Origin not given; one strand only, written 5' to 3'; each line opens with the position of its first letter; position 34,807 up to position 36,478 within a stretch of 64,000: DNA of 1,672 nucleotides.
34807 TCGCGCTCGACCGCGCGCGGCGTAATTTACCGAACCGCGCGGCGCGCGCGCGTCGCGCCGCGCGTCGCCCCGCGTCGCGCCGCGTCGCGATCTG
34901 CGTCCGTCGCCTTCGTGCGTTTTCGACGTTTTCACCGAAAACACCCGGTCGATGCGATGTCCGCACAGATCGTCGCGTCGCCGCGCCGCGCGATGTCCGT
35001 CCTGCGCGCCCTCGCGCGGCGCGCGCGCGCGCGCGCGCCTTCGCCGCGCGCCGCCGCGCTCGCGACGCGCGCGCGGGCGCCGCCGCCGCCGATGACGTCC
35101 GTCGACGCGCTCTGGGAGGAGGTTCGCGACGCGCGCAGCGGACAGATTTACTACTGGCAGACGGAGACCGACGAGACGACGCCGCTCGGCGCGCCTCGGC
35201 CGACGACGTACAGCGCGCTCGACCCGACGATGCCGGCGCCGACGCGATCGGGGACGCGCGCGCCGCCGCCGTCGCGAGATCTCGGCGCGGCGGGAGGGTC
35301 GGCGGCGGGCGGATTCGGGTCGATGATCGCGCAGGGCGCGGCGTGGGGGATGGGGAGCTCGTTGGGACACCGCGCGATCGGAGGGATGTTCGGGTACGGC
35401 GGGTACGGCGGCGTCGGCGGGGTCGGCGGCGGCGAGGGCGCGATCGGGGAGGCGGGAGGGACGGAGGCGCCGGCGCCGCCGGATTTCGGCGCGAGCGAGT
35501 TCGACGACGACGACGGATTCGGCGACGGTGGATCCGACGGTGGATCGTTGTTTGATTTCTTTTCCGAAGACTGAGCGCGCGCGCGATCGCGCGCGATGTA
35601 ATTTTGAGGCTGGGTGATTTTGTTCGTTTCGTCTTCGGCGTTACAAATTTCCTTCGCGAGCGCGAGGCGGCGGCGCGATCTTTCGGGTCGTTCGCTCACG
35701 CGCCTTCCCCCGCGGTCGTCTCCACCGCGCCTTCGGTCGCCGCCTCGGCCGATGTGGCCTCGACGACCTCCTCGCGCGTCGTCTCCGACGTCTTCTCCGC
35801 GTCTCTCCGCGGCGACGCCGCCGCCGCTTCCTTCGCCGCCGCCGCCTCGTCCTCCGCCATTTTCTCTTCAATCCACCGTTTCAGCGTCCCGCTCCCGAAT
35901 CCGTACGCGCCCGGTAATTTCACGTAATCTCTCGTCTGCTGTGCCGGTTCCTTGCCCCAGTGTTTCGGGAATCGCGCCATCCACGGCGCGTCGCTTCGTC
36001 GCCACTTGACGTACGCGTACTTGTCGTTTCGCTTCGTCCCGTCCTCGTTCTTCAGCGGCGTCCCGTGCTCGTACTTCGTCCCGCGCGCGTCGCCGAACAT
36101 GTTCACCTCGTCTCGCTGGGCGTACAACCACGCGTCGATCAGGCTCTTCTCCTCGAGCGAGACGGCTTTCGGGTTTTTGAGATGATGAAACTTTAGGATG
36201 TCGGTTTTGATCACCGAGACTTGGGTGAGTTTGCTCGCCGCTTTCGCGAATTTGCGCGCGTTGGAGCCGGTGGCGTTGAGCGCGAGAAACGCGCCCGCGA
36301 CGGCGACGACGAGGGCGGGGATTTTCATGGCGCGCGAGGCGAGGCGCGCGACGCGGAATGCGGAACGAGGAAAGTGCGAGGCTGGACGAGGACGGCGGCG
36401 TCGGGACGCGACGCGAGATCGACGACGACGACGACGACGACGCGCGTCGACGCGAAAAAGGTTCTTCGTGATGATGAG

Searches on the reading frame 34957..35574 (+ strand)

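Call 76: search_protein_families(library=pfam, proteins=[window:34957-35574:+], max_evalue=0.1)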
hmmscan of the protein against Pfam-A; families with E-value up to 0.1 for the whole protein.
window:34957-35574:+ (205 aa): 1 family
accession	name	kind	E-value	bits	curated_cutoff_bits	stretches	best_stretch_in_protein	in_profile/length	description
PF00397.32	WW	-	2.8e-05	24.5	26.9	1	53-75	5-27/31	WW domain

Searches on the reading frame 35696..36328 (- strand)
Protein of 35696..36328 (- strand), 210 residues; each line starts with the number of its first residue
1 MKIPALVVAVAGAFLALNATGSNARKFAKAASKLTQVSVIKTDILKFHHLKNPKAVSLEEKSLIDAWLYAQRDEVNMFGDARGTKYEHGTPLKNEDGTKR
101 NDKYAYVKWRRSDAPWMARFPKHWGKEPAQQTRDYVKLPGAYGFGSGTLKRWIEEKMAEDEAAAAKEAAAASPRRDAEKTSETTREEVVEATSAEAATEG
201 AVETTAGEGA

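Call 76: search_protein_families(library=pfam, proteins=[window:35696-36328:-], max_evalue=0.1)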
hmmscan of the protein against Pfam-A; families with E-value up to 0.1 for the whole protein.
window:35696-36328:- (210 aa): 1 family
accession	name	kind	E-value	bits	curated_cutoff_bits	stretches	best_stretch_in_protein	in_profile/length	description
PF09632.15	Rac1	-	0.03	13.9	25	1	28-75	232-279/297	Rac1-binding domain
